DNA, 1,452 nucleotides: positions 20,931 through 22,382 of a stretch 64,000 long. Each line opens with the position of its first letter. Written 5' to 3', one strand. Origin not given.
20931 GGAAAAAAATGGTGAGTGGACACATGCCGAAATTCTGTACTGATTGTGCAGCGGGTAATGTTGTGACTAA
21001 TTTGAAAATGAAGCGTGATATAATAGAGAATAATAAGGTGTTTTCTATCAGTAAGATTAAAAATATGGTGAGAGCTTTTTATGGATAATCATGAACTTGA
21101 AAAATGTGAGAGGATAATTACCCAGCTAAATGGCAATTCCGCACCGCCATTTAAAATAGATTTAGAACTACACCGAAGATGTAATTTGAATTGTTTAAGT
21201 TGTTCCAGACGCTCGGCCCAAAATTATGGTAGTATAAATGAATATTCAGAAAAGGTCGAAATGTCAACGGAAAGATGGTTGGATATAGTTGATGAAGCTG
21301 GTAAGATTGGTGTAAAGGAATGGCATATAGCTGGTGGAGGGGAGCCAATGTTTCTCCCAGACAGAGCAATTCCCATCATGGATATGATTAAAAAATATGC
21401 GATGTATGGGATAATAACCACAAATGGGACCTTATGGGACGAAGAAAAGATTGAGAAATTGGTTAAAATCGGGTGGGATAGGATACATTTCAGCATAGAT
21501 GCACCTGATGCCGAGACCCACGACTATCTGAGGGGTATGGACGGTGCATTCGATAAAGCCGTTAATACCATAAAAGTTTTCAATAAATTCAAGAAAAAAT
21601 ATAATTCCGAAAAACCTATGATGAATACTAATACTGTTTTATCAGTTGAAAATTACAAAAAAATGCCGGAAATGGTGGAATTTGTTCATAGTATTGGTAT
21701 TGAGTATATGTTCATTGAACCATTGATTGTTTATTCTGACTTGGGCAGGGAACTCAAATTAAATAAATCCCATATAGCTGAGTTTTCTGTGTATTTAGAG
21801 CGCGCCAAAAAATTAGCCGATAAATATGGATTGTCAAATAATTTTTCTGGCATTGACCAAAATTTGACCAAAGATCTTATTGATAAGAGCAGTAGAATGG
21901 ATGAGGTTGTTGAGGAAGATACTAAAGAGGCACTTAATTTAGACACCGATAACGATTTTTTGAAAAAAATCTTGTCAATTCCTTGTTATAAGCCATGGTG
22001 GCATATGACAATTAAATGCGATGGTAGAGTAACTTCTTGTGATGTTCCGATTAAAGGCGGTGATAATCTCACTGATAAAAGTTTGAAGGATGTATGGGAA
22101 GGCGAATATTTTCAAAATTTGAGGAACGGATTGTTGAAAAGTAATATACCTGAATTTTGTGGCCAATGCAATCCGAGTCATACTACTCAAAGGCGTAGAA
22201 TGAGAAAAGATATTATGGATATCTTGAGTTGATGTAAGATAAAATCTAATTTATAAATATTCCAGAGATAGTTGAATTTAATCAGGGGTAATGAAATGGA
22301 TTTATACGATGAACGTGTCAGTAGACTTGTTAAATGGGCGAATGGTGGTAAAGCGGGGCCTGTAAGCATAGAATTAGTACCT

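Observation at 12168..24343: Mosaic perfect-identity tracts between otherwise divergent plus-strand paralogs (gene-conversion signature)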

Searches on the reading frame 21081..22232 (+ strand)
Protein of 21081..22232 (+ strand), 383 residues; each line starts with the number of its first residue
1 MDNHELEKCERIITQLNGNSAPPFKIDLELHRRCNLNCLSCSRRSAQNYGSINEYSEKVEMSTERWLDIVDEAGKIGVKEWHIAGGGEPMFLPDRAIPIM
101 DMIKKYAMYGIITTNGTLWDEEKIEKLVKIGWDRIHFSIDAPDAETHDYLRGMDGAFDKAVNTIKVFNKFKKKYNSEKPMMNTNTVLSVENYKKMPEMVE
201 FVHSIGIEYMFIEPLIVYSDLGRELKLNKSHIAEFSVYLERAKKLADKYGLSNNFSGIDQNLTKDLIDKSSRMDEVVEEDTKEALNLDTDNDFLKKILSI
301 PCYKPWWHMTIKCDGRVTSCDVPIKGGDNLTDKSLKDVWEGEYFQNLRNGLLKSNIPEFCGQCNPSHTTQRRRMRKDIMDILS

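Call 4: search_protein_families(library=pfam, proteins=[window:21081-22232:+])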
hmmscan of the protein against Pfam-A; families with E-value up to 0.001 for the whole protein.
window:21081-22232:+ (383 aa): 2 families
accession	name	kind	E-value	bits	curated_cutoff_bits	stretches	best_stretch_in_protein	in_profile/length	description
PF04055.27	Radical_SAM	-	3.1e-21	76.7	29.5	1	30-202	3-166/166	Radical SAM superfamily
PF13186.11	SPASM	-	6.2e-10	39.7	21.5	1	302-364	1-67/67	Iron-sulfur cluster-binding domain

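Call 6: search_protein_families(library=ncbifam, proteins=[window:21081-22232:+])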
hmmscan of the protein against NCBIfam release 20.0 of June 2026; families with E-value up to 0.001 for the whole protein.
window:21081-22232:+ (383 aa): 50 families (the best 25 are shown)
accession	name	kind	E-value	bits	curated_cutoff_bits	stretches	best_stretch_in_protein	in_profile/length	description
TIGR04317.1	W_rSAM_matur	equivalog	3e-33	115.4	380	1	26-366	6-316/349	tungsten cofactor oxidoreductase radical SAM maturase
TIGR04545.1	rSAM_ahbD_hemeb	equivalog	5.7e-26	91.8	500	1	27-235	3-194/339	heme b synthase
NF033640.1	N_Twi_rSAM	subfamily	3.6e-25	88.9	170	2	13-274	96-360/398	twitch domain-containing radical SAM protein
NF050035.1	rSAM_WgK_link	exception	1e-24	87.3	650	1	21-365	6-336/367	radical SAM/SPASM peptide maturase WgkB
TIGR04311.1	rSAM_Geo_metal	subfamily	4.8e-23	81.9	400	1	23-286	2-257/423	radical SAM/SPASM family putative metalloenzyme maturase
TIGR04051.1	rSAM_NirJ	equivalog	6.5e-22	78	515.45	1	29-229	7-189/354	heme d1 biosynthesis radical SAM protein NirJ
TIGR02109.1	PQQ_syn_pqqE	equivalog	1.2e-21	77.1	381.35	1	21-209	4-176/358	pyrroloquinoline quinone biosynthesis protein PqqE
TIGR02668.1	moaA_archaeal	equivalog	8.6e-21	74.2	325.25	1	28-218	14-190/303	GTP 3',8-cyclase MoaA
TIGR04053.2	TIGR04053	equivalog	7.1e-20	71.6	395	1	22-363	6-335/366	TIGR04053 family radical SAM/SPASM domain-containing protein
TIGR04163.1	rSAM_cobopep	equivalog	5e-18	65.1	375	1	32-250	72-284/428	peptide-modifying radical SAM enzyme CbpB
NF001199.0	PRK00164.2-1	equivalog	9.2e-18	64.4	231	1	28-214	16-187/308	GTP 3',8-cyclase MoaA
TIGR04055.1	rSAM_NirJ2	equivalog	4.9e-17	62.5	500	1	32-184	8-150/326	putative heme d1 biosynthesis radical SAM protein NirJ2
TIGR04251.1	SCM_rSAM_ScmF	equivalog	9e-17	61.5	400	1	28-208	8-175/353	SynChlorMet cassette radical SAM/SPASM protein ScmF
TIGR04133.1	rSAM_w_lipo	hypoth_equivalog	1e-16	60.9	425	1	30-214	30-201/350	TIGR04133 family radical SAM/SPASM protein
TIGR04250.1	SCM_rSAM_ScmE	equivalog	2.8e-16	59.4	400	1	23-170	2-140/358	SynChlorMet cassette radical SAM/SPASM protein ScmE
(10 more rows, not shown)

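Call 9: find_encoding_contigs(protein=window:21081-22232:+, flank=10000, max_places=6)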
Protein window:21081-22232:+ (383 aa): no gene with exactly this product is on record in the collection.

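Call 14: find_homologous_proteins(query=window:21081-22232:+)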
Query window:21081-22232:+ (383 aa): 156 proteins with E <= 0.001 among 1778 candidates; the best 120 are listed.
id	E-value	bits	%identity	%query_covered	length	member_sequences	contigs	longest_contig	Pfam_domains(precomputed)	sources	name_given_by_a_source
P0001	1.8e-263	891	100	100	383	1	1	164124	PF13186.12,PF04055.28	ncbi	-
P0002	1.3e-185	635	69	100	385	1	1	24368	PF13186.12,PF04055.28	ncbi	-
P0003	1.6e-183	628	68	100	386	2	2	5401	PF13186.12,PF04055.28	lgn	-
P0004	4.7e-181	620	67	100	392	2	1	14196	PF13186.12,PF04055.28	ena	-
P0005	5.6e-181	620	66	100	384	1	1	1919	PF13186.12,PF04055.28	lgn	-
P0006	3.1e-180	617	69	100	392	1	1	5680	PF13186.12,PF04055.28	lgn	-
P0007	3.7e-176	604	67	100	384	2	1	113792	PF13186.12,PF04055.28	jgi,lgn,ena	-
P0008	1.0e-174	599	66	100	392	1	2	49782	PF13186.12,PF04055.28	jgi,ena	-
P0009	1.9e-174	598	67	100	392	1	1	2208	PF13186.12,PF04055.28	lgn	-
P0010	6.7e-165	567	62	100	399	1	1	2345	PF13186.12,PF04055.28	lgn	-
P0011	2.4e-164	565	62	100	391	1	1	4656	PF13186.12,PF04055.28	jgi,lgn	jgi:MoaA/NifB/PqqE/SkfB family radical SAM enzyme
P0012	4.4e-164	564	62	100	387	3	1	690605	PF13186.12,PF04055.28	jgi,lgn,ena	-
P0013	1.0e-162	560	61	100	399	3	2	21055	PF13186.12,PF04055.28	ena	-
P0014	3.3e-160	552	61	100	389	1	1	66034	PF13186.12,PF04055.28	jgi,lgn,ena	-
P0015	1.0e-159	550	60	100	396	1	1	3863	PF13186.12,PF04055.28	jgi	jgi:MoaA/NifB/PqqE/SkfB family radical SAM enzyme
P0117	6.6e-95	337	42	95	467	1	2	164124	PF13186.12,PF04055.28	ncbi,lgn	-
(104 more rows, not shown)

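Call 15: find_encoding_contigs(protein=P0001, flank=10000, max_places=3)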
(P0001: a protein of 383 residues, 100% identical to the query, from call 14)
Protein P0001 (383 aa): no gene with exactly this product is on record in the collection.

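Call 16: find_encoding_contigs(protein=P0002, flank=10000, max_places=3)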
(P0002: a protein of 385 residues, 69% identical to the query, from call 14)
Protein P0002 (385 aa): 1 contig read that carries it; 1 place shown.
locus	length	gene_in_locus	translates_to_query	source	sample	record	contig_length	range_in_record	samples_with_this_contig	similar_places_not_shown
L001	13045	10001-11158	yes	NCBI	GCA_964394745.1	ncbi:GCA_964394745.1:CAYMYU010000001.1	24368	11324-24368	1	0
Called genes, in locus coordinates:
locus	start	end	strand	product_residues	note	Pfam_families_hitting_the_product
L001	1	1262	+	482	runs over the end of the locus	-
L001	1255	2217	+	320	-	PF00535:Glycos_transf_2, PF13641:Glyco_tranf_2_3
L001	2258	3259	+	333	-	PF04055:Radical_SAM, PF13353:Fer4_12, PF13186:SPASM (faint)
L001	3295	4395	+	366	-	PF13353:Fer4_12 (weak), PF04055:Radical_SAM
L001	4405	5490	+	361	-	PF13353:Fer4_12, PF04055:Radical_SAM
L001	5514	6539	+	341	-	PF04055:Radical_SAM, PF13186:SPASM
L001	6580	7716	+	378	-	PF13353:Fer4_12, PF04055:Radical_SAM, PF13186:SPASM (faint)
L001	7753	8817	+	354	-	PF04055:Radical_SAM, PF13186:SPASM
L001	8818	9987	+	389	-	PF04055:Radical_SAM, PF13353:Fer4_12 (weak), PF13186:SPASM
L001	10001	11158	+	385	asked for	PF04055:Radical_SAM, PF13186:SPASM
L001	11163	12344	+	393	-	PF13353:Fer4_12 (weak), PF04055:Radical_SAM, PF13186:SPASM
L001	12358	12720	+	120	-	-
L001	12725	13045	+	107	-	?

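Call 17: find_encoding_contigs(protein=P0007, flank=10000, max_places=3)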
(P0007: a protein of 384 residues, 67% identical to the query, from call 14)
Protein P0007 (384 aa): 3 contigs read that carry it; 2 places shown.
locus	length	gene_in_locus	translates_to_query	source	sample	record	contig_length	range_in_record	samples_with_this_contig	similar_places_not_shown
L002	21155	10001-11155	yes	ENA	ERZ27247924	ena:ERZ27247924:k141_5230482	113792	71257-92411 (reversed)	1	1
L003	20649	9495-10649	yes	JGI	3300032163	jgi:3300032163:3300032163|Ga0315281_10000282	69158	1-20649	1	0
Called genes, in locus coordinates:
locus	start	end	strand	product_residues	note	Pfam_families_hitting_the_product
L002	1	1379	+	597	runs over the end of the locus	-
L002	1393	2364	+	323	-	PF13641:Glyco_tranf_2_3, PF00535:Glycos_transf_2, PF10111:Glyco_tranf_2_2 (weak)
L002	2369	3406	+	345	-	PF04055:Radical_SAM, PF13353:Fer4_12, PF13186:SPASM (faint)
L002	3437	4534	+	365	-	PF13353:Fer4_12 (weak), PF04055:Radical_SAM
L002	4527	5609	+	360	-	PF13353:Fer4_12, PF04055:Radical_SAM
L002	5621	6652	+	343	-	PF04055:Radical_SAM, PF13186:SPASM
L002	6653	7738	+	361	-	PF13353:Fer4_12, PF04055:Radical_SAM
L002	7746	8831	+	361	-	PF04055:Radical_SAM, PF13186:SPASM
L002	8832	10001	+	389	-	PF04055:Radical_SAM, PF13186:SPASM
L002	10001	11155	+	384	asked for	PF04055:Radical_SAM, PF13186:SPASM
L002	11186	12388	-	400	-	PF00155:Aminotran_1_2, PF00266:Aminotran_5 (faint), PF01041:DegT_DnrJ_EryC1, PF01212:Beta_elim_lyase (weak), PF05889:SepSecS (faint)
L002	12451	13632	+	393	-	PF13353:Fer4_12 (weak), PF04055:Radical_SAM, PF13186:SPASM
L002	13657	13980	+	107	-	-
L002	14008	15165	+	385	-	PF04055:Radical_SAM, PF13186:SPASM (weak)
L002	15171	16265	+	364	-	PF04055:Radical_SAM, PF13186:SPASM (weak)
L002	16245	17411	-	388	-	PF04055:Radical_SAM, PF13186:SPASM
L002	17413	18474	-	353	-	PF13353:Fer4_12, PF04055:Radical_SAM, PF13186:SPASM (weak)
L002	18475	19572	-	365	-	PF04055:Radical_SAM, PF13186:SPASM (weak)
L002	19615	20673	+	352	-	PF00248:Aldo_ket_red, PF13187:Fer4_9 (weak), PF13534:Fer4_17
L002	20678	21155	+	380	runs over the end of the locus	PF04055:Radical_SAM, PF13186:SPASM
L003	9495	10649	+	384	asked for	PF04055:Radical_SAM, PF13186:SPASM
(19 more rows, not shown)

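Call 18: find_encoding_contigs(protein=P0012, flank=10000, max_places=3)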
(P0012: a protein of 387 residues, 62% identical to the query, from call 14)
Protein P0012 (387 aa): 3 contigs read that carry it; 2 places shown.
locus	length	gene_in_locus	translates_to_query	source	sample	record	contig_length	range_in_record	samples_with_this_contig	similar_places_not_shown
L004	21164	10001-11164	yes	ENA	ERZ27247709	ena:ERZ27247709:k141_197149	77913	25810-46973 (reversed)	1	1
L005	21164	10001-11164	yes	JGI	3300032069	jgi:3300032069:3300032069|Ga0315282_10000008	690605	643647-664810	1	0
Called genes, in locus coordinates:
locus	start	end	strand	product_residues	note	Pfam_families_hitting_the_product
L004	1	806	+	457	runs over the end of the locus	PF00005:ABC_tran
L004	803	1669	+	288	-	-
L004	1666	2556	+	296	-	PF00535:Glycos_transf_2, PF13641:Glyco_tranf_2_3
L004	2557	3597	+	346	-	PF04055:Radical_SAM, PF13353:Fer4_12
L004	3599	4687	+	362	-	PF13353:Fer4_12, PF04055:Radical_SAM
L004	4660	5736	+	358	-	PF04055:Radical_SAM, PF13353:Fer4_12 (weak)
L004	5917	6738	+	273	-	PF04055:Radical_SAM, PF13186:SPASM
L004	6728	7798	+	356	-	PF13353:Fer4_12 (weak), PF04055:Radical_SAM, PF13186:SPASM (weak)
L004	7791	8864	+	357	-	PF13353:Fer4_12 (weak), PF04055:Radical_SAM, PF13186:SPASM (weak)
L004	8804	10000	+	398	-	PF04055:Radical_SAM, PF13186:SPASM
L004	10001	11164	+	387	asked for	PF04055:Radical_SAM, PF13186:SPASM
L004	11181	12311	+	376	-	PF04055:Radical_SAM, PF13186:SPASM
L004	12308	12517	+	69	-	-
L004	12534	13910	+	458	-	PF02310:B12-binding, PF04055:Radical_SAM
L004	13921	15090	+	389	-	PF04055:Radical_SAM, PF13186:SPASM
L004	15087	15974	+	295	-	PF00515:TPR_1 (faint), PF07719:TPR_2 (faint), PF13174:TPR_6 (faint), PF13181:TPR_8 (faint), PF13414:TPR_11 (faint)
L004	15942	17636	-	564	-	PF02543:Carbam_trans_N, PF16861:Carbam_trans_C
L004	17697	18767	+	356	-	PF13353:Fer4_12 (faint), PF04055:Radical_SAM, PF13186:SPASM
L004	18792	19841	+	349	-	PF04055:Radical_SAM, PF13353:Fer4_12 (weak), PF13186:SPASM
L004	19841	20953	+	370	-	PF13353:Fer4_12 (faint), PF04055:Radical_SAM, PF13186:SPASM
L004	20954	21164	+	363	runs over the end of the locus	PF04055:Radical_SAM, PF13186:SPASM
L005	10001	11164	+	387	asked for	PF04055:Radical_SAM, PF13186:SPASM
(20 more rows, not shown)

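Call 19: find_encoding_contigs(protein=P0008, flank=10000, max_places=3)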
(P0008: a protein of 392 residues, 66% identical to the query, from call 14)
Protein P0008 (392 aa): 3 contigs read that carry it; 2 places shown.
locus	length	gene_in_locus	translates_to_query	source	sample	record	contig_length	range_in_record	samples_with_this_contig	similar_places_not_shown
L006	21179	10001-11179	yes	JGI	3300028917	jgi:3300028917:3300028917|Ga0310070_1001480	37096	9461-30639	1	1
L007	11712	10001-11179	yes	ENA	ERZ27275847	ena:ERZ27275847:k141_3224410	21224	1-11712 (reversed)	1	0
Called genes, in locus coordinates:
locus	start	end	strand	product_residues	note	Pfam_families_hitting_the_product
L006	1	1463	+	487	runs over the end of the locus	-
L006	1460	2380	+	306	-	PF00535:Glycos_transf_2, PF10111:Glyco_tranf_2_2 (weak), PF13641:Glyco_tranf_2_3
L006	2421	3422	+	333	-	PF04055:Radical_SAM, PF13353:Fer4_12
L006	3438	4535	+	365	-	PF13353:Fer4_12, PF04055:Radical_SAM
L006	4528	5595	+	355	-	PF13353:Fer4_12 (weak), PF04055:Radical_SAM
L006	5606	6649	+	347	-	PF04055:Radical_SAM, PF13186:SPASM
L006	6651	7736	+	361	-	PF13353:Fer4_12 (weak), PF04055:Radical_SAM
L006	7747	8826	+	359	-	PF04055:Radical_SAM, PF13186:SPASM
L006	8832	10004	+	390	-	PF04055:Radical_SAM, PF13186:SPASM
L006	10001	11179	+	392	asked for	PF04055:Radical_SAM, PF13186:SPASM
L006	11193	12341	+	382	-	PF13353:Fer4_12 (weak), PF04055:Radical_SAM, PF13186:SPASM (weak)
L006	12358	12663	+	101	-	-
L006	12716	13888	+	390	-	PF04055:Radical_SAM, PF13186:SPASM (weak)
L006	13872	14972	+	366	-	PF04055:Radical_SAM, PF13186:SPASM (weak)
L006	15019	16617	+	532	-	PF01663:Phosphodiest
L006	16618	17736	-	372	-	PF04055:Radical_SAM, PF13186:SPASM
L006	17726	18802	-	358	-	PF13353:Fer4_12, PF04055:Radical_SAM, PF13186:SPASM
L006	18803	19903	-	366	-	PF04055:Radical_SAM, PF13186:SPASM (weak)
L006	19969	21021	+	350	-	PF00248:Aldo_ket_red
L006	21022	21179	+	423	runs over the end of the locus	PF04055:Radical_SAM, PF13186:SPASM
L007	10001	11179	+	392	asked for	PF04055:Radical_SAM, PF13186:SPASM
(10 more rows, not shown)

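Call 26: find_encoding_contigs(protein=P0117, flank=10000, max_places=6)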
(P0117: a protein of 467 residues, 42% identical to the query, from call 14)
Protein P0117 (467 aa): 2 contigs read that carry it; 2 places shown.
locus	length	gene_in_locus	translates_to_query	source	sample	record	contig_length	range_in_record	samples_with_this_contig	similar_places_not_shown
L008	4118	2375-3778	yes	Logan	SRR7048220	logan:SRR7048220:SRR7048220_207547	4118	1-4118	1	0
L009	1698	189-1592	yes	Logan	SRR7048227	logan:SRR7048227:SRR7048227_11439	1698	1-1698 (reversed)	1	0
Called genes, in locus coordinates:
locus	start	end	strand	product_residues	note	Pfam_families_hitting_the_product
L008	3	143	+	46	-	?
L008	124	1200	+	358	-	PF13353:Fer4_12, PF04055:Radical_SAM, PF13186:SPASM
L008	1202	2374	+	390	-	PF04055:Radical_SAM, PF13353:Fer4_12 (weak), PF13186:SPASM (weak)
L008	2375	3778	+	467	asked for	PF04055:Radical_SAM, PF13186:SPASM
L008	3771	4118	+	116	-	?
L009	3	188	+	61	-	?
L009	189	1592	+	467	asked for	PF04055:Radical_SAM, PF13186:SPASM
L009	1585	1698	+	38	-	?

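Call 40: search_solved_structures(query=window:21081-22232:+, max_evalue=0.001)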
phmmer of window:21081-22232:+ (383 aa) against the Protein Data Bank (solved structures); distinct sequences matched with E-value up to 0.001: 12.
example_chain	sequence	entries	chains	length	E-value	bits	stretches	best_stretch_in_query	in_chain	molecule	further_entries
6efn_A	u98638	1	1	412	5.9e-12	48.6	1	20-168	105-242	Sporulation killing factor maturation protein SkfB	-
6c8v_A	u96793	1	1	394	5.8e-09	38.8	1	23-158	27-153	Coenzyme PQQ synthesis protein E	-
7vob_C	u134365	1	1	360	2.6e-05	26.8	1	60-209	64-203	Cytosylglucuronate decarboxylase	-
7voc_C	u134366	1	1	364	2.6e-05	26.7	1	60-209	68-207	Cytosylglucuronate decarboxylase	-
7o1p_A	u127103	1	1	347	0.00053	22.4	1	27-166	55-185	[FeFe] hydrogenase maturase subunit HydE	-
3cix_A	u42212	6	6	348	0.00053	22.4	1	27-166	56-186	FeFe-Hydrogenase maturase | [FeFe] hydrogenase maturase subunit HydE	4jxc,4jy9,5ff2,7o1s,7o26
7o1o_A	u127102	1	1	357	0.00055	22.4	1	27-166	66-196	[FeFe] hydrogenase maturase subunit HydE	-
5few_A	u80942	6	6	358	0.00055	22.4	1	27-166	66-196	[FeFe] hydrogenase maturase subunit HydE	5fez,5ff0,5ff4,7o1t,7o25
8qmk_A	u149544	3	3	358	0.00055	22.4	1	27-166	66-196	[FeFe] hydrogenase maturase subunit HydE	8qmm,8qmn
4jy8_A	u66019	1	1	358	0.00055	22.4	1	27-166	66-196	FEFE-HYDROGENASE MATURASE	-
1tv7_A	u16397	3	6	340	0.00079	21.9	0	25-147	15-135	Molybdenum cofactor biosynthesis protein A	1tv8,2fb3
2fb2_A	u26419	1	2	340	0.00084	21.8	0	25-147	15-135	Molybdenum cofactor biosynthesis protein A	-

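Call 49: find_related_loci(query=window:21081-22232:+, collection=genome_contigs, flank=10000)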
Query window:21081-22232:+ (383 aa) in genome_contigs; peptide patterns used: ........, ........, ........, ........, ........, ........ (x = any residue, [..] = any of these).
78 stretches matched a pattern, but none encodes a relative of the query by tblastn (E <= 1e-3).

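Call 51: find_related_loci(query=A1, collection=genome_contigs, flank=10000)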
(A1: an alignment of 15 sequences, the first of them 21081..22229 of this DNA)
Query A1 (383 aa) in genome_contigs; peptide patterns used: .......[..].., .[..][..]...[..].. (x = any residue, [..] = any of these).
40 stretches matched a pattern; 22 encode a relative of the query (tblastn E <= 1e-3); 21 distinct loci.
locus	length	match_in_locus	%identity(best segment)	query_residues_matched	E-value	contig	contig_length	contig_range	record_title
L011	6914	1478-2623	59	1-383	9e-162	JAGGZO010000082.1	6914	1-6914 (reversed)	MAG: Candidatus Aenigmatarchaeota archaeon isolate AUK206 PB_MBMC_160_c_000000000033, whole genome shotgun sequence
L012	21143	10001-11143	58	1-382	4e-160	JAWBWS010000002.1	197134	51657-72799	MAG: Candidatus Aenigmatarchaeota archaeon isolate JZ-1_201803_bins_66 JZ-1_201803_bins_66_scaffold_2, whole genome shot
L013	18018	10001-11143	57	1-382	6e-159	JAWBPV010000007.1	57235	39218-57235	MAG: Candidatus Aenigmatarchaeota archaeon isolate JZ-1_201705_bins_109 JZ-1_201705_bins_109_scaffold_7, whole genome sh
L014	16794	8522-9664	57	1-382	6e-159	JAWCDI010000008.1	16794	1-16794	MAG: Candidatus Aenigmatarchaeota archaeon isolate JZ-1_201912_bins_45 JZ-1_201912_bins_45_scaffold_8, whole genome shot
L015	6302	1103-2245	57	1-382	9e-160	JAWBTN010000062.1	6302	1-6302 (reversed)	MAG: Candidatus Aenigmatarchaeota archaeon isolate JZ-1_201709_bins_39 JZ-1_201709_bins_39_scaffold_62, whole genome sho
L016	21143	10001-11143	59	1-382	1e-156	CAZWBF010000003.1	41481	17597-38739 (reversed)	MAG TPA_asm: uncultured archaeon isolate binchicken_co6_473 genome assembly, contig: NODE_589_length_41481_cov_6.541930,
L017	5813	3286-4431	58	1-382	3e-154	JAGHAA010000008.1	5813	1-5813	MAG: Candidatus Aenigmatarchaeota archaeon isolate AUK218 PB_MBMC_172_c_000000000005, whole genome shotgun sequence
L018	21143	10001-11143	55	1-382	2e-150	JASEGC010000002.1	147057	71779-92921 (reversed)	MAG: Candidatus Aenigmatarchaeota archaeon isolate Yes49-24 NODE_2_length_147057_cov_85.639284, whole genome shotgun seq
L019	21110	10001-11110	54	1-378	5e-143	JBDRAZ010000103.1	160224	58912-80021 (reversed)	MAG: archaeon isolate MEGAHIT-group-1.1032 k141_13070647, whole genome shotgun sequence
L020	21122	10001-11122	52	1-383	4e-140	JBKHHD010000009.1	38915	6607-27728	MAG: Candidatus Aenigmatarchaeota archaeon isolate D1M06_85 NODE_365_length_38915_cov_41.570201, whole genome shotgun se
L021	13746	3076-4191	55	1-382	5e-140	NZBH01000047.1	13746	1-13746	MAG: archaeon isolate ARS1414 MHASMcontig_204558, whole genome shotgun sequence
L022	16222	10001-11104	52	1-376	8e-139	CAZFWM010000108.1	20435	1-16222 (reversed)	MAG TPA_asm: uncultured Thermodesulfobacteriota bacterium isolate SRP077602_co7_231 genome assembly, contig: NODE_13003_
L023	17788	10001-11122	51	1-383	9e-132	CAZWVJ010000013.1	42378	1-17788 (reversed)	MAG TPA_asm: uncultured Syntrophomonadaceae bacterium isolate SRP201947_co1_104 genome assembly, contig: NODE_139_length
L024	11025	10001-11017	51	1-348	2e-119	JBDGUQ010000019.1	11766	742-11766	MAG: Candidatus Aenigmatarchaeota archaeon isolate DAN-LK4-188_58C1R c_000000027620, whole genome shotgun sequence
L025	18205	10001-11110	50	1-376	3e-127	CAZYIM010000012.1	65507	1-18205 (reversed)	MAG TPA_asm: uncultured Methanosarcinales archaeon isolate SRP077602_co2_322 genome assembly, contig: NODE_645_length_65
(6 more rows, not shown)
